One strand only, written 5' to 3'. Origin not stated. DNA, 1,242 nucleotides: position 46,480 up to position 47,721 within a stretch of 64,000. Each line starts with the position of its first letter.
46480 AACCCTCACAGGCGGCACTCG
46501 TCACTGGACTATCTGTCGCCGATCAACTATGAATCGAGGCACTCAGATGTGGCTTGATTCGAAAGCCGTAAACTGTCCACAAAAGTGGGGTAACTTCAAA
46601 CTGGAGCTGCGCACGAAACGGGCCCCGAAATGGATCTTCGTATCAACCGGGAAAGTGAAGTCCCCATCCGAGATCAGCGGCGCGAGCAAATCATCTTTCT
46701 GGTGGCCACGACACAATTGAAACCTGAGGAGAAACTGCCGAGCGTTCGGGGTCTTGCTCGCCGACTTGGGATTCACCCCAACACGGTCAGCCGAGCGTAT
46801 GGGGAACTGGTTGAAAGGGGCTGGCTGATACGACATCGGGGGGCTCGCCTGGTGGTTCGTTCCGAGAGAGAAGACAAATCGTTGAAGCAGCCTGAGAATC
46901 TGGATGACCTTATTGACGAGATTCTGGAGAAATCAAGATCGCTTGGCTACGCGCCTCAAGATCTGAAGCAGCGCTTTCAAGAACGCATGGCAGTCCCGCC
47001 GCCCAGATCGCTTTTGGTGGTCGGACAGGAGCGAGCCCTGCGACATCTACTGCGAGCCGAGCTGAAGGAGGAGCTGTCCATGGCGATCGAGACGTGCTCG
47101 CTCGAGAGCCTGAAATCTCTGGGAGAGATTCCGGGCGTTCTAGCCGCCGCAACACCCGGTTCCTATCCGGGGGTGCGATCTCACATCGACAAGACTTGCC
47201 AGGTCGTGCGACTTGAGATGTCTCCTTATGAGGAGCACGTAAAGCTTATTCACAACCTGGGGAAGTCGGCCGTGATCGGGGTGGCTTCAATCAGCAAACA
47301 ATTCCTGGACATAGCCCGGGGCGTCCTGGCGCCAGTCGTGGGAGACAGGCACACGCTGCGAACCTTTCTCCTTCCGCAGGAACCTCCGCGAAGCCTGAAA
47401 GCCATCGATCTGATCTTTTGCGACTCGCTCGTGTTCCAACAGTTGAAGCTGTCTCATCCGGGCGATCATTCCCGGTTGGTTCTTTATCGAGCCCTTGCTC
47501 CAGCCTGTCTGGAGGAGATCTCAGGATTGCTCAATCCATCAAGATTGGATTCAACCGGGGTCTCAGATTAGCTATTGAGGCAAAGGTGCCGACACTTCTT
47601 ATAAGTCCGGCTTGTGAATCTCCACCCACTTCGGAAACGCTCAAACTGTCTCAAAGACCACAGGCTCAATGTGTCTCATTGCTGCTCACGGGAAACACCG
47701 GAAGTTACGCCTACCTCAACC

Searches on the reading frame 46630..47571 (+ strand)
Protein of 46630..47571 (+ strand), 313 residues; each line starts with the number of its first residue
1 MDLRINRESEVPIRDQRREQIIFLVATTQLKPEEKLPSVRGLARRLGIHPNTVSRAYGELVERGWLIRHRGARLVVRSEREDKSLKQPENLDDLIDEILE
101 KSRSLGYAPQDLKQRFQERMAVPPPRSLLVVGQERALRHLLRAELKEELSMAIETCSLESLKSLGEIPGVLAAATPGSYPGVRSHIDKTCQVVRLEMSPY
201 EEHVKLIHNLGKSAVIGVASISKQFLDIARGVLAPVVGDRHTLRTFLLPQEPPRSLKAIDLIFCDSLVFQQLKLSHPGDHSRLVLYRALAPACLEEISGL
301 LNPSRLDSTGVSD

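Call 6: search_protein_families(library=pfam, proteins=[window:46630-47571:+], max_evalue=0.01)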
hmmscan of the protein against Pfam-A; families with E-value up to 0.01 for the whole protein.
window:46630-47571:+ (313 aa): 9 families
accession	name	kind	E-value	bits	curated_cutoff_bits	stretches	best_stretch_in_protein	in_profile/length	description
PF00392.27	GntR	-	2.2e-10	40.5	27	1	19-76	7-64/64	Bacterial regulatory proteins, gntR family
PF13730.12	HTH_36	-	5.7e-06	26.5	25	1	37-66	26-55/55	Helix-turn-helix domain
PF12802.13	MarR_2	-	9.6e-05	22.9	27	1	34-70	20-54/61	MarR family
PF13545.12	HTH_Crp_2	-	0.00014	22.2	27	1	41-77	27-62/70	Crp-like helix-turn-helix domain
PF09339.16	HTH_IclR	-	0.0021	18.2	22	1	38-66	20-48/52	IclR helix-turn-helix domain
PF25213.1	HVO_A0261_N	-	0.0022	18.3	35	1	40-71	28-59/86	HVO_A0261 N-terminal domain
PF01047.28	MarR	-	0.0026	18.1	24.6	1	38-70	19-51/59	MarR family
PF01325.25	Fe_dep_repress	-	0.0046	17.6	26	0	33-67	19-53/60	Iron dependent repressor, N-terminal DNA binding domain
PF13412.12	HTH_24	-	0.0097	15.9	21.9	0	38-66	19-47/48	Winged helix-turn-helix DNA-binding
